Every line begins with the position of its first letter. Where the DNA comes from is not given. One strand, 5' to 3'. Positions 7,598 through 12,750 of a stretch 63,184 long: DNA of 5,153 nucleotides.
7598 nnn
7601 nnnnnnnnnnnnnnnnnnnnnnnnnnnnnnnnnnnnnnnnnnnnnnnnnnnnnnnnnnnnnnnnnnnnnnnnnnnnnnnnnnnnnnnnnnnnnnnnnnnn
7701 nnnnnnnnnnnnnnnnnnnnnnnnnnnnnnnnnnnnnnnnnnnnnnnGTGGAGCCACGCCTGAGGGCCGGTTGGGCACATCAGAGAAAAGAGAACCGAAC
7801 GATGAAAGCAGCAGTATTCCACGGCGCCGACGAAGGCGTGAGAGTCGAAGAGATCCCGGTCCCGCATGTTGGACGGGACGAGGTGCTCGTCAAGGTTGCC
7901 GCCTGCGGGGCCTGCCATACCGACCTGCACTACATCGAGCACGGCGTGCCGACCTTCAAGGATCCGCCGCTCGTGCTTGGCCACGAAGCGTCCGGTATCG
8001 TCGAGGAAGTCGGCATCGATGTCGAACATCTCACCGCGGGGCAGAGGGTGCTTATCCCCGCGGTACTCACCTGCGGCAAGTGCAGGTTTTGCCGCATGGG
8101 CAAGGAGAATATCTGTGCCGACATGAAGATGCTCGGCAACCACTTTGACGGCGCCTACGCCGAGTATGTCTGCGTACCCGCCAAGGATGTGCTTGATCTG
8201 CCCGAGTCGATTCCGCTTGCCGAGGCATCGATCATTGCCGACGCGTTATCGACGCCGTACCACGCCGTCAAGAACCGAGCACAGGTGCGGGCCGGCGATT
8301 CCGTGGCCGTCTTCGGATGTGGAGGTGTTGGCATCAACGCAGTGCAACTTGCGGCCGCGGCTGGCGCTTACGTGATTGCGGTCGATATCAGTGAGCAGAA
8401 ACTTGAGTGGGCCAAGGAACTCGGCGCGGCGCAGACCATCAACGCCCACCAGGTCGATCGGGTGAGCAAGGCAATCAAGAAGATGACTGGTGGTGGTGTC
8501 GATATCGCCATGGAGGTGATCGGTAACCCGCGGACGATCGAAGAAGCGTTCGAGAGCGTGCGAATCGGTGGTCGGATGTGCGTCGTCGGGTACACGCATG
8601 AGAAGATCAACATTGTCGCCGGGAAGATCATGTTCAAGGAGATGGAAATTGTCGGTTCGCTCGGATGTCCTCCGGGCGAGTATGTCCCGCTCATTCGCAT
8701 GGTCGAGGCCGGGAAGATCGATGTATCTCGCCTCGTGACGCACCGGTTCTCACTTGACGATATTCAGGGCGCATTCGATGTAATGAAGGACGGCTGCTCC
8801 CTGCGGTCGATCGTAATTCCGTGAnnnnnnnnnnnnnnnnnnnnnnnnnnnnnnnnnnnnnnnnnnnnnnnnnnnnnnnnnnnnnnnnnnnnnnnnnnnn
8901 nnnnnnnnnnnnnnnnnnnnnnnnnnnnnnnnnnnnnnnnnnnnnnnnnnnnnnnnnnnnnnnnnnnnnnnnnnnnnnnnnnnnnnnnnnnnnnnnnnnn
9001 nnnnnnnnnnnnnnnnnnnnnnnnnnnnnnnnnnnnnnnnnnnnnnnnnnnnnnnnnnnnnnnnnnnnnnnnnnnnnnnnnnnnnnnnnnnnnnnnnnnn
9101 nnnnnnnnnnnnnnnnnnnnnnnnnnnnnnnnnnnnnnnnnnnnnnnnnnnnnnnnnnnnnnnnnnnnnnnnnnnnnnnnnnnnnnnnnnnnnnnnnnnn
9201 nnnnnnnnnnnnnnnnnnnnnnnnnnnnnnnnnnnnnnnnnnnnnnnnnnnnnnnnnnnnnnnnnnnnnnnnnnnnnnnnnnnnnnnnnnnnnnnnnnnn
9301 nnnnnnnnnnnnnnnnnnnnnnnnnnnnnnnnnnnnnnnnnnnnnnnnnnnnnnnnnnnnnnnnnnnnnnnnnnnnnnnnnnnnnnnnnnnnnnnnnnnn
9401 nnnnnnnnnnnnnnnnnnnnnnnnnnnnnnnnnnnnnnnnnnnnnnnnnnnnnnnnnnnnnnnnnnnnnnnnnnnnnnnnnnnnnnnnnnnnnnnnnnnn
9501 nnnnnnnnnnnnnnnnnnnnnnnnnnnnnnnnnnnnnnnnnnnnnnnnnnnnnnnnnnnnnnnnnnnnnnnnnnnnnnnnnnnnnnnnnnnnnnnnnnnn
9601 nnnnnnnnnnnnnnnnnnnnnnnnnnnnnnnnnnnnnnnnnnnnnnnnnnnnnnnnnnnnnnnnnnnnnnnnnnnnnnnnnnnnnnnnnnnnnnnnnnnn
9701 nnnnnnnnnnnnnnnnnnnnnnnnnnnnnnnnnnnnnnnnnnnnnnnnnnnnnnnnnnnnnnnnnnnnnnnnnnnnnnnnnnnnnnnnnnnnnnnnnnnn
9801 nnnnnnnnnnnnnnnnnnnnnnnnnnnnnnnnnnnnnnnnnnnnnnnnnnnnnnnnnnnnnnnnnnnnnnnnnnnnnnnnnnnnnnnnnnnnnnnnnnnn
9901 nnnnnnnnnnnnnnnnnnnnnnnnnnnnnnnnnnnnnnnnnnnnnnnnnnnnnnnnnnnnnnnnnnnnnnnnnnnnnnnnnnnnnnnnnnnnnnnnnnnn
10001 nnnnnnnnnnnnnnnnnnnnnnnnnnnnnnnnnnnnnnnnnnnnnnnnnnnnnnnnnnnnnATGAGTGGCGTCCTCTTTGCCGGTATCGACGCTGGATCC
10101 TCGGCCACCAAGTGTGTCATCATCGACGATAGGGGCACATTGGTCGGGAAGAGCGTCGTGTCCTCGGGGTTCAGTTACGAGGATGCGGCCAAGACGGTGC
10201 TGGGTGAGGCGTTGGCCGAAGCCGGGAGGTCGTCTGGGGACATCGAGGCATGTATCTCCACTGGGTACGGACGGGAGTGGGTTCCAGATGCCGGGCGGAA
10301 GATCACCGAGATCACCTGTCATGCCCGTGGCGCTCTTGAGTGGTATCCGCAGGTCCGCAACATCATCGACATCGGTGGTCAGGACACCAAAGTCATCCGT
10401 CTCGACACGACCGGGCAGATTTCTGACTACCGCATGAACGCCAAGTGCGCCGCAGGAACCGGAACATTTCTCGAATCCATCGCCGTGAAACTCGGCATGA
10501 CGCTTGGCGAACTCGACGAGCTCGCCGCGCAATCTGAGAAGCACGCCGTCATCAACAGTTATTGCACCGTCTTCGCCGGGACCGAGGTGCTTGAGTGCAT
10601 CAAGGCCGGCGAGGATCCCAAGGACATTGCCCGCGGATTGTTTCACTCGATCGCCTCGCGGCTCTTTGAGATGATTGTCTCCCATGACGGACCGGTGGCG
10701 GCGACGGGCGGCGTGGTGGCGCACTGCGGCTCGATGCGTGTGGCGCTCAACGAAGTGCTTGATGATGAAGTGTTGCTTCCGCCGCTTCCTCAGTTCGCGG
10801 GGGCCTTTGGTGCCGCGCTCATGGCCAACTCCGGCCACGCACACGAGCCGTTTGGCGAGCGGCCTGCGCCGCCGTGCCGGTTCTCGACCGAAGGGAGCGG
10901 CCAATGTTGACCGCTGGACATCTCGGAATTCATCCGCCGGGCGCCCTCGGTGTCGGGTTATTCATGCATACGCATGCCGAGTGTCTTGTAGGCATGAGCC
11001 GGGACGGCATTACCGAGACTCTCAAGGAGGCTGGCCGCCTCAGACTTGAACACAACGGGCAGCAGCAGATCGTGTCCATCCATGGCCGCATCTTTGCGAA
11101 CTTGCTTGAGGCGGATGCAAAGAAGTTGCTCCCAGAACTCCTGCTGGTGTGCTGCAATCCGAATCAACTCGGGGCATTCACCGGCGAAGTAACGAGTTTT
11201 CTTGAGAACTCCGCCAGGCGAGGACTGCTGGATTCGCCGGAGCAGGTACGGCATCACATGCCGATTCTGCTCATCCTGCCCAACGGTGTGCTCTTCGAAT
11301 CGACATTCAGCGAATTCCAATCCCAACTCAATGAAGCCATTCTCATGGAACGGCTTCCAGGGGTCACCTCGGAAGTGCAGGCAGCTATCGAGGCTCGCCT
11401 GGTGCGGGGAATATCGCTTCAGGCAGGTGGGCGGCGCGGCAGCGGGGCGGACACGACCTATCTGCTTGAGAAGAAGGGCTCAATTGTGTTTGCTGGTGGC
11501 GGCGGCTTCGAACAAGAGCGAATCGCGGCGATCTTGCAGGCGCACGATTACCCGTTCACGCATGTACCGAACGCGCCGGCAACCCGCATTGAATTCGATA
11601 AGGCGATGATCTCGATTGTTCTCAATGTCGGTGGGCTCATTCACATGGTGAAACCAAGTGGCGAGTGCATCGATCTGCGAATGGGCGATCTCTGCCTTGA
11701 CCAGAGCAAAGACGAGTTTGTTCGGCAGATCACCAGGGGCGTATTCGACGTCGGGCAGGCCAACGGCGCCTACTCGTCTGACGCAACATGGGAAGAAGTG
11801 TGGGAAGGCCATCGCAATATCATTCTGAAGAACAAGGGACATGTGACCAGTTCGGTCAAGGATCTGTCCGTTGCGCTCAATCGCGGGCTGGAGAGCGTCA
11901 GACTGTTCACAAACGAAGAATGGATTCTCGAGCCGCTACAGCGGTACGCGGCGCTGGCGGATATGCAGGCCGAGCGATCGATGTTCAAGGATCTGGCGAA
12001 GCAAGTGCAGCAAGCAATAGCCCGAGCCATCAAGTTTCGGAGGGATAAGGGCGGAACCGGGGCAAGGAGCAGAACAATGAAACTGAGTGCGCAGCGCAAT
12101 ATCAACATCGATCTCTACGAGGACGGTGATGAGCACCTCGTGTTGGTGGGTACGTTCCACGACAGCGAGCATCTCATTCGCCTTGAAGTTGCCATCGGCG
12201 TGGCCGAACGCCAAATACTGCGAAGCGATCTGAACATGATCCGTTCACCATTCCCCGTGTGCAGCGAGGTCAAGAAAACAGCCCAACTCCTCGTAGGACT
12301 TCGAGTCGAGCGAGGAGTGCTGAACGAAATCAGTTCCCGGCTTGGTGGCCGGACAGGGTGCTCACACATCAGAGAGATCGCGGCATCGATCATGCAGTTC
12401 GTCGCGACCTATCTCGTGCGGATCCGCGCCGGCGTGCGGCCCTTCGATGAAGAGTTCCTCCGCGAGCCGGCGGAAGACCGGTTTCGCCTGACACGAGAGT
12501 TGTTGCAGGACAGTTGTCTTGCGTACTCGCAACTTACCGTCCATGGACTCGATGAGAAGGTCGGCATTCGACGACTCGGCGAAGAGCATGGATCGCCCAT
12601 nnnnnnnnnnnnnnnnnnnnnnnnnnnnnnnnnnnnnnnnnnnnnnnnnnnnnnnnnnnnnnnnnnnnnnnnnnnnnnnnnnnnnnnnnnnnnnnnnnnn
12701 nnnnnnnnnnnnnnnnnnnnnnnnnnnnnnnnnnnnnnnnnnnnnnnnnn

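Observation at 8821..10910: Orphan HgdA/BcrC-family protein with its own ATPase: a two-gene module resembling double-cubane-cluster protein systems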

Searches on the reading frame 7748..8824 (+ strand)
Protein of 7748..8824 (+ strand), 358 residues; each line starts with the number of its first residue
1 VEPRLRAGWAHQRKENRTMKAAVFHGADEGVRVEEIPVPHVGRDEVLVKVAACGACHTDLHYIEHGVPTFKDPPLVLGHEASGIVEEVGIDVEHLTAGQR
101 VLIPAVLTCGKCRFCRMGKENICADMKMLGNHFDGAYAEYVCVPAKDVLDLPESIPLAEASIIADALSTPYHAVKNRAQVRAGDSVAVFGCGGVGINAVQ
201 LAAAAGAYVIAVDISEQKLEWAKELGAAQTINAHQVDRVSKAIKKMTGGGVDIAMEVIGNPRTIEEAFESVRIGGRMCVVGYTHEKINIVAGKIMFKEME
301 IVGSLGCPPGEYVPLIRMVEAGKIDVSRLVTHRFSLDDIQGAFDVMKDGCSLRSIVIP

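Call 4: search_protein_families(library=pfam, proteins=[window:7748-8824:+])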
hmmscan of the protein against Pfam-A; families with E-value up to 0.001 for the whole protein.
window:7748-8824:+ (358 aa): 8 families
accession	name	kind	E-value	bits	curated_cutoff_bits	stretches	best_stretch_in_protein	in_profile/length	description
PF00107.32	ADH_zinc_N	-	1.1e-34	119.6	31.8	1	193-320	1-128/129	Zinc-binding dehydrogenase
PF08240.17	ADH_N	-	5.9e-32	110.5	23.5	1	42-153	1-104/104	Alcohol dehydrogenase GroES-like domain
PF16912.11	Glu_dehyd_C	-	1.3e-09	38.3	34.9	1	161-348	11-203/211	Glucose dehydrogenase C-terminus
PF13602.12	ADH_zinc_N_2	-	5.9e-06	27.7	27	1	225-349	1-126/134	Zinc-binding dehydrogenase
PF01262.27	AlaDh_PNT_C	-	1.2e-05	25.3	23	1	185-246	30-93/214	Alanine dehydrogenase/PNT, C-terminal domain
PF13649.12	Methyltransf_25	-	0.00029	21.9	27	1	189-235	4-50/97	Methyltransferase domain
PF08241.18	Methyltransf_11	-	0.00083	20.4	21.2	0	189-230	3-42/95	Methyltransferase domain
PF02737.24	3HCDH_N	-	0.00094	19.6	22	0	185-241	1-57/180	3-hydroxyacyl-CoA dehydrogenase, NAD binding domain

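Call 5: search_protein_families(library=ncbifam, proteins=[window:7748-8824:+])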
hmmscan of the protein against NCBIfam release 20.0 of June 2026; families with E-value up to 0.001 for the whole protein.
window:7748-8824:+ (358 aa): 27 families (the best 25 are shown)
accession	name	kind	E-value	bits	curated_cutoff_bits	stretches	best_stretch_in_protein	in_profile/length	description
TIGR03201.1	dearomat_had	equivalog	4.2e-76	256.3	338.65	1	32-355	12-345/349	6-hydroxycyclohex-1-ene-1-carbonyl-CoA dehydrogenase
TIGR00692.1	tdh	equivalog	4.8e-68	229.7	458.35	1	27-356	7-338/340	L-threonine 3-dehydrogenase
NF003808.0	PRK05396.1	equivalog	5.4e-68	229.4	380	1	19-353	1-335/341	L-threonine 3-dehydrogenase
NF010344.0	PRK13771.1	subfamily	2.7e-64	217.3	349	1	19-354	1-328/334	putative alcohol dehydrogenase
NF041097.1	keto_inos_dh_IolM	equivalog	5.8e-64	216.1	450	1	7-348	16-379/389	scyllo-inosose 3-dehydrogenase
TIGR03451.1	mycoS_dep_FDH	equivalog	5.3e-62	209.7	512.9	1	19-357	2-357/358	S-(hydroxymethyl)mycothiol dehydrogenase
TIGR03989.1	Rxyl_3153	subfamily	6e-61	206.7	440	2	135-356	139-368/370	NDMA-dependent alcohol dehydrogenase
NF006940.0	PRK09422.1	equivalog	2.2e-58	197.9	344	1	19-349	1-325/338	alcohol dehydrogenase AdhP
NF041172.1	AcrlCoa_red_Thmprot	equivalog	7.3e-56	189.5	500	1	19-351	1-326/334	acryloyl-CoA reductase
TIGR02818.1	adh_III_F_hyde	equivalog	5.3e-52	177.1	543.95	1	19-356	2-366/368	S-(hydroxymethyl)glutathione dehydrogenase/class III alcohol dehydrogenase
NF007489.0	PRK10083.1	equivalog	1.6e-50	172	376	1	30-347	11-324/339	Zn-dependent oxidoreductase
NF007642.0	PRK10309.1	equivalog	7.6e-48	163.5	550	1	19-339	1-326/347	galactitol-1-phosphate 5-dehydrogenase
NF007375.0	PRK09880.1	equivalog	7.4e-47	159.8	469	1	20-348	6-332/344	L-idonate 5-dehydrogenase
NF047908.1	AldhRedAhr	equivalog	1.6e-41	142.3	470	1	20-356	5-332/335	NADPH-dependent aldehyde reductase Ahr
TIGR02824.1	quinone_pig3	subfamily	3.1e-38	131.6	296.8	2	134-304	91-262/325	putative NAD(P)H quinone oxidoreductase, PIG3 family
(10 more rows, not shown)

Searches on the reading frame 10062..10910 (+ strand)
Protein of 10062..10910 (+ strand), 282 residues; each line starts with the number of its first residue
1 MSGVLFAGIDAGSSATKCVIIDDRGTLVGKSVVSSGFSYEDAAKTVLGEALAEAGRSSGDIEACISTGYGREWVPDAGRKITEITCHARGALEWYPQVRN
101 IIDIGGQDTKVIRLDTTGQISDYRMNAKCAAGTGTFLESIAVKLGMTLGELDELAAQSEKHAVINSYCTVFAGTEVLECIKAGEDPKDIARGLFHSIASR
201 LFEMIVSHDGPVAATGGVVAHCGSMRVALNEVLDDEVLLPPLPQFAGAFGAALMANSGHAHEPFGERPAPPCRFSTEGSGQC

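Call 4: search_protein_families(library=pfam, proteins=[window:10062-10910:+])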
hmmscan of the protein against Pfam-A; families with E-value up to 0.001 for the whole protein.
window:10062-10910:+ (282 aa): 1 family
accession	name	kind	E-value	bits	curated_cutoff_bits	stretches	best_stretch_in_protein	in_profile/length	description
PF01869.26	BcrAD_BadFG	-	1.3e-53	182.8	31.5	1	8-255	2-271/271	BadF/BadG/BcrA/BcrD ATPase family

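Call 5: search_protein_families(library=ncbifam, proteins=[window:10062-10910:+])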
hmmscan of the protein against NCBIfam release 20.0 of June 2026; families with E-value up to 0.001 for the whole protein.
window:10062-10910:+ (282 aa): 5 families
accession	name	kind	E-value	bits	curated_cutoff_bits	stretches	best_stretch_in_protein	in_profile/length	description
TIGR00241.1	CoA_E_activ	domain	2.4e-65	220.5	125.4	1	7-254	3-248/248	acyl-CoA dehydratase activase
TIGR02259.1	benz_CoA_red_A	equivalog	7.4e-44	150.2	578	2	65-219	234-392/432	benzoyl-CoA reductase subunit A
TIGR03286.1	methan_mark_15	hypoth_equivalog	5.7e-36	124.4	455.75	1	5-256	145-402/404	methanogenesis marker 15 protein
TIGR02261.1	benz_CoA_red_D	equivalog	2.6e-35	121.9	312.85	1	6-254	3-261/262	benzoyl-CoA reductase subunit D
TIGR03192.1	benz_CoA_bzdQ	equivalog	3.3e-35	122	380.2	1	5-255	33-286/293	benzoyl-CoA reductase, bzd-type, subunit Q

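Call 33: search_solved_structures(query=window:10062-10910:+, max_evalue=0.001, show_alignments=0)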
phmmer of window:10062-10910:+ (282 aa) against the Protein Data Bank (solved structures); distinct sequences matched with E-value up to 0.001: 5.
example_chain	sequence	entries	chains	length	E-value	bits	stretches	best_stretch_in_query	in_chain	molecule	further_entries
9gai_D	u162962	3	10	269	1.7e-50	175.2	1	7-258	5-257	3-methylbenzoyl-CoA reductase alpha subunit MbdQ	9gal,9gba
1hux_A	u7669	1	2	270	4.7e-50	173.7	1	5-258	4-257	ACTIVATOR OF (R)-2-HYDROXYGLUTARYL-COA DEHYDRATASE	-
4eht_A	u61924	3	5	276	1.9e-48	168.5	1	7-255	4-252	Activator of 2-hydroxyisocaproyl-CoA dehydratase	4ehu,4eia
7yyl_E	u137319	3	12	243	2.3e-42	148.5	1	5-256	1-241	Putative CoA-substrate-specific enzyme activase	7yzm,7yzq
9gai_C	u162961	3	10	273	1.9e-39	138.9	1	6-255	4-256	3-methylbenzoyl-CoA reductase delta subunit MbdP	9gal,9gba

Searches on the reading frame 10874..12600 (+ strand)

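Call 28: search_protein_families(library=pfam, proteins=[window:10874-12600:+], max_evalue=0.01)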
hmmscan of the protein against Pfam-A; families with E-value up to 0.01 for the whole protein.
window:10874-12600:+ (575 aa): 1 family
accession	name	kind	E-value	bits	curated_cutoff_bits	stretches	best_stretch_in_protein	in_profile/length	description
PF11136.13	DUF2889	-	1.1e-13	51.9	25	1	432-508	44-119/123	Protein of unknown function (DUF2889)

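Call 29: search_protein_families(library=ncbifam, proteins=[window:10874-12600:+], max_evalue=0.00001)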
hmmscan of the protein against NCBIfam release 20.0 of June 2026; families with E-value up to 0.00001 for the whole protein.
window:10874-12600:+ (575 aa): 0 families
